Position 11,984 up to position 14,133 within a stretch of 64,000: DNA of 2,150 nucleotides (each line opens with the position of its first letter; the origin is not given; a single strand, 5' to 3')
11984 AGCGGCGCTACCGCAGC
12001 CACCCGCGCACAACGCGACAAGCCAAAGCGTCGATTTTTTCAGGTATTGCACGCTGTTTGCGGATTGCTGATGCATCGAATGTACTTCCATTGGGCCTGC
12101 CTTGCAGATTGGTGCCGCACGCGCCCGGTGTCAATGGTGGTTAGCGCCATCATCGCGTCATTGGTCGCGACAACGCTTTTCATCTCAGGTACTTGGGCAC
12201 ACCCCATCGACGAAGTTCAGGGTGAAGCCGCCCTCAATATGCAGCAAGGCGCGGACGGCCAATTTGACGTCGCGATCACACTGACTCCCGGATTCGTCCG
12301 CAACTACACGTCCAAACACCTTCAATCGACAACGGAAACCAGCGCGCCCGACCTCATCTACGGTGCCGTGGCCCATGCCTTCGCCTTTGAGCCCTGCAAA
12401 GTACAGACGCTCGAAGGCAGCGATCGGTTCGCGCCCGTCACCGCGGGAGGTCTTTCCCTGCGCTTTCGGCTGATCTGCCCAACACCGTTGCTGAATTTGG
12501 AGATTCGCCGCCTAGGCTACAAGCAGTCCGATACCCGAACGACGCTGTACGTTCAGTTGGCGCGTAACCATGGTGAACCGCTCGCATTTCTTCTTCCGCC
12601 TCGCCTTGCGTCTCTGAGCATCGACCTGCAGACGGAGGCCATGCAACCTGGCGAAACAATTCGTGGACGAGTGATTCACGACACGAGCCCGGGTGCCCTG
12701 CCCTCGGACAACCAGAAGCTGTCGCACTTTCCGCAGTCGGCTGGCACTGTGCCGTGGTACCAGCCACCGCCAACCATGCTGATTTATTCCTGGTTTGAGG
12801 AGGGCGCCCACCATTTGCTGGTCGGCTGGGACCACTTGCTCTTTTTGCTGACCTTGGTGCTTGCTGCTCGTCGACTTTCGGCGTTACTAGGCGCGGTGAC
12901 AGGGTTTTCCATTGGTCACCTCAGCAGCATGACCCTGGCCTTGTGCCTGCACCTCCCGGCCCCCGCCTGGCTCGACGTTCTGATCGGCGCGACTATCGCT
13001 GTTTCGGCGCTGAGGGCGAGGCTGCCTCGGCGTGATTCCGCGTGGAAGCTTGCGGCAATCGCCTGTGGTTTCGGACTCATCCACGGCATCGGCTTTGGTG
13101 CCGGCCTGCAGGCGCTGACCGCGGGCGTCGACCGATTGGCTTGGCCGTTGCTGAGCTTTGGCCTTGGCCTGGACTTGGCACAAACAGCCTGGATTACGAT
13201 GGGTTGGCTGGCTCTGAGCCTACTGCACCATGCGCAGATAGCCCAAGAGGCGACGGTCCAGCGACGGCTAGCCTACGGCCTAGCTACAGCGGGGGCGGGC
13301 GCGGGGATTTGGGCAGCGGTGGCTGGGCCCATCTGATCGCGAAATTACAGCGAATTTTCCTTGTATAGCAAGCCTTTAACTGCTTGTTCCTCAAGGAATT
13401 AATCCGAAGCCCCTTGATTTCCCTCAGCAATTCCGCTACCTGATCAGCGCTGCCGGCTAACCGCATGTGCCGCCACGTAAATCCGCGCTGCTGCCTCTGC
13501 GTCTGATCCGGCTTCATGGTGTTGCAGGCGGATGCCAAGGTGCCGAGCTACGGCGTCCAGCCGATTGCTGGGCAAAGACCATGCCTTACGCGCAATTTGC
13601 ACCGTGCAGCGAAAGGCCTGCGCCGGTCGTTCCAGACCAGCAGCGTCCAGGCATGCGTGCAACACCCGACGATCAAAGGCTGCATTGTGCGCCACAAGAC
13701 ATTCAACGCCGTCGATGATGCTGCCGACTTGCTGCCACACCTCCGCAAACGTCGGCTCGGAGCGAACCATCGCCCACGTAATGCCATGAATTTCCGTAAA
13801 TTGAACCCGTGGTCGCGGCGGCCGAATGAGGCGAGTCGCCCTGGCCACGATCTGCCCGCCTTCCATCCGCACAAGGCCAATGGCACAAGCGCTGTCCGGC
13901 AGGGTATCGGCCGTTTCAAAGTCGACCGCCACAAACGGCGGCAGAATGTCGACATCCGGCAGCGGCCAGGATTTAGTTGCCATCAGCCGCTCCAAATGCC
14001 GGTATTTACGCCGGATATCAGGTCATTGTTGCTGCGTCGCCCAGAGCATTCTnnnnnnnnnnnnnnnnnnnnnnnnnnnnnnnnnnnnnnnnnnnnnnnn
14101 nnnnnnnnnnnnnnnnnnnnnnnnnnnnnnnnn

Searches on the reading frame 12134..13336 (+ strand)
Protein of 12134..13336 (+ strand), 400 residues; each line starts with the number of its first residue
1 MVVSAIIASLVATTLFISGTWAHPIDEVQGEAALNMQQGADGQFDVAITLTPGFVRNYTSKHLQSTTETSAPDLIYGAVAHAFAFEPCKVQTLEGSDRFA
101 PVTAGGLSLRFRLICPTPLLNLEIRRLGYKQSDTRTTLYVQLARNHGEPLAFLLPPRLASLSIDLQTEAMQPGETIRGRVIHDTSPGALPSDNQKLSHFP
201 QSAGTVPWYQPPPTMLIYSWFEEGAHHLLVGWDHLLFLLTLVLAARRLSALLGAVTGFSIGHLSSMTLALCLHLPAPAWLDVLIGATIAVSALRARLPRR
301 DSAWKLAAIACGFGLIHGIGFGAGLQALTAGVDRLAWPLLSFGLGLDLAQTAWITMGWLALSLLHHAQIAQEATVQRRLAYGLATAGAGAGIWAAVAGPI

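Call 53: search_protein_families(library=pfam, proteins=[window:12134-13336:+], max_evalue=0.001)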
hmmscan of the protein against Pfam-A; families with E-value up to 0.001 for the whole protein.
window:12134-13336:+ (400 aa): 2 families
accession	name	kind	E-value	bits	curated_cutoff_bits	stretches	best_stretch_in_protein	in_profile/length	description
PF13795.12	HupE_UreJ_2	-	7.5e-28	97.6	24.5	1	221-365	2-153/156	HupE / UreJ protein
PF04955.18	HupE_UreJ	-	0.00022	21.2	23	1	221-388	22-177/179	HupE / UreJ protein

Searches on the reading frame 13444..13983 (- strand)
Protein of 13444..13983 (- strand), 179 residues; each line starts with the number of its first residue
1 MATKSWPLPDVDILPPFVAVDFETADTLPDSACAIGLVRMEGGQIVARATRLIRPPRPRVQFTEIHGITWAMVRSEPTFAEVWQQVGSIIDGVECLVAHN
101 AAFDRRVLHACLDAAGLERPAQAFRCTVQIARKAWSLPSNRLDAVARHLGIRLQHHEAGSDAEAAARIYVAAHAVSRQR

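Call 35: find_homologous_proteins(query=window:13444-13983:-, max_evalue=1e-20)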
Query window:13444-13983:- (179 aa): 3195 proteins with E <= 1e-20 among 4059 candidates; the best 120 are listed.
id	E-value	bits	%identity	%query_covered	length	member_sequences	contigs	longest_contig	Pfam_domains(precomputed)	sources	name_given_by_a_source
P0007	2.3e-114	397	100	100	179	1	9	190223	PF00929.32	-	-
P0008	1.9e-65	238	68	89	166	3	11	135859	PF00929.32,PF16473.12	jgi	jgi:DNA polymerase-3 subunit epsilon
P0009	1.8e-63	231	65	92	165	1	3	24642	PF00929.32,PF16473.12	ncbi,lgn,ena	-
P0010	5.6e-60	220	59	99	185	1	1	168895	PF00929.32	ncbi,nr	ncbi:MAG: exonuclease [Myxococcales bacterium]|nr:exonuclease [Myxococcales bacterium]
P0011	1.6e-59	218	64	88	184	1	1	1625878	PF00929.32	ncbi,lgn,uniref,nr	ncbi:3'-5' exonuclease [Fimbriiglobus ruber]|uniref:DNA polymerase III, epsilon subunit n=1 Tax=Fimb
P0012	3.1e-59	217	64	87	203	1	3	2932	PF00929.32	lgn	-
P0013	5.1e-59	217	64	89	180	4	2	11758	PF00929.32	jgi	jgi:DNA polymerase III subunit epsilon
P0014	7.5e-59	216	62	91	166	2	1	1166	PF00929.32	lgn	-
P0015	2.2e-58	214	64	88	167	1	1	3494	PF00929.32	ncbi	ncbi:MAG: 3'-5' exonuclease [Fimbriiglobus sp.]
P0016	2.8e-58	214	61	97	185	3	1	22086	PF00929.32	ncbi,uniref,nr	ncbi:3'-5' exonuclease [Gemmata sp. JC717]|uniref:3'-5' exonuclease n=1 Tax=Gemmata algarum TaxID=29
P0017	2.9e-58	214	61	91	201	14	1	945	PF00929.32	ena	-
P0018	3.0e-58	214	61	91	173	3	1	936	PF00929.32,PF16473.12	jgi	jgi:DNA polymerase III subunit epsilon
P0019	4.6e-58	213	62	94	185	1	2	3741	PF00929.32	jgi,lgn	jgi:DNA polymerase-3 subunit epsilon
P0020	6.5e-58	213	65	87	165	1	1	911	PF00929.32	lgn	-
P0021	9.9e-58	212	61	88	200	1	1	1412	PF00929.32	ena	-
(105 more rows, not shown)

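Call 36: find_encoding_contigs(protein=P0008, flank=10000, max_places=4)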
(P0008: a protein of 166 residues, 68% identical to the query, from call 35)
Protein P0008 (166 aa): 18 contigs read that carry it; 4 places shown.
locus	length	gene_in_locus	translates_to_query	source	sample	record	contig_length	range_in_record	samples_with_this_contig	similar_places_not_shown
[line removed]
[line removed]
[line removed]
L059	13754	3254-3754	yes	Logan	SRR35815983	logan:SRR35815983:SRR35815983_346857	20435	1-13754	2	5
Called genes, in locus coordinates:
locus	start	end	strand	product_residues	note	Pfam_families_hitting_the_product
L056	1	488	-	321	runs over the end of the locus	PF14226:DIOX_N, PF03171:2OG-FeII_Oxy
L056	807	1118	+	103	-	PF06094:GGACT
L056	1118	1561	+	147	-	PF21986:AH_C, PF06094:GGACT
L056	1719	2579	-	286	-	-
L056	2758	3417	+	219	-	PF06904:Extensin-like_C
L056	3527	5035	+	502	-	PF07661:MORN_2 (faint)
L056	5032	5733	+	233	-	PF01557:FAA_hydrolase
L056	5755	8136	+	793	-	PF03169:OPT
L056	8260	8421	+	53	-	PF18930:DUF5679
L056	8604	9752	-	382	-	PF01594:AI-2E_transport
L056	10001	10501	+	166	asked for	PF00929:RNase_T, PF16473:Rv2179c-like (weak)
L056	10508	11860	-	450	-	PF13000:Acatn, PF07690:MFS_1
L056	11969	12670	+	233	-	PF03315:SDH_beta, PF01842:ACT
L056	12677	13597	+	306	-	PF03313:SDH_alpha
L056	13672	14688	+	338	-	PF02230:Abhydrolase_2 (weak), PF00561:Abhydrolase_1 (weak), PF07859:Abhydrolase_3 (weak)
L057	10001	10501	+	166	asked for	PF00929:RNase_T, PF16473:Rv2179c-like (weak)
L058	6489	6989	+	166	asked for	PF00929:RNase_T, PF16473:Rv2179c-like (weak)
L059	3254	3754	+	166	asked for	PF00929:RNase_T, PF16473:Rv2179c-like (weak)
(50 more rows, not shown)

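Call 37: find_encoding_contigs(protein=P0009, flank=10000, max_places=3)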
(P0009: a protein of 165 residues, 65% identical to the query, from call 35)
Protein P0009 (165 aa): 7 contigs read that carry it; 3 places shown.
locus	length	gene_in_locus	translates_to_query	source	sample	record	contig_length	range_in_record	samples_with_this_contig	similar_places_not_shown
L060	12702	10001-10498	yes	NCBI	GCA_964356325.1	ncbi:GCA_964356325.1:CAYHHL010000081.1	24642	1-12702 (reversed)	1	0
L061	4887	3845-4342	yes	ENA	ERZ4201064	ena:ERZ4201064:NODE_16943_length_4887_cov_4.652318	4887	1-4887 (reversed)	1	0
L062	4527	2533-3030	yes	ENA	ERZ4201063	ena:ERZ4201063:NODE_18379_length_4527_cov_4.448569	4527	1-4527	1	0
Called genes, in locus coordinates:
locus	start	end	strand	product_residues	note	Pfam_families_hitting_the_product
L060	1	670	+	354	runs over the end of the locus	PF13527:Acetyltransf_9, PF13508:Acetyltransf_7 (faint), PF22998:GNAT_LYC1-like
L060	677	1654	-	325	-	PF14226:DIOX_N, PF03171:2OG-FeII_Oxy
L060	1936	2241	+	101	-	PF06094:GGACT (weak)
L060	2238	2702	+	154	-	PF06094:GGACT, PF21986:AH_C (weak)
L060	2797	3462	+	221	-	PF06904:Extensin-like_C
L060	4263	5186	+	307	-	PF07661:MORN_2 (faint)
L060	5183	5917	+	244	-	PF01557:FAA_hydrolase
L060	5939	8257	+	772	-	PF03169:OPT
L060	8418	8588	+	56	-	PF18930:DUF5679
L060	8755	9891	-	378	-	PF01594:AI-2E_transport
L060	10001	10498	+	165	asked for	PF00929:RNase_T, PF16473:Rv2179c-like (faint)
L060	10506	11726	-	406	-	PF07690:MFS_1, PF13000:Acatn (weak), PF07690:MFS_1 (weak)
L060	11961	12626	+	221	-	PF03315:SDH_beta, PF01842:ACT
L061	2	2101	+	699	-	?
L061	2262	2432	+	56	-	PF18930:DUF5679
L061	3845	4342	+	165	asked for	PF00929:RNase_T, PF16473:Rv2179c-like (faint)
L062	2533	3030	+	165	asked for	PF00929:RNase_T, PF16473:Rv2179c-like (faint)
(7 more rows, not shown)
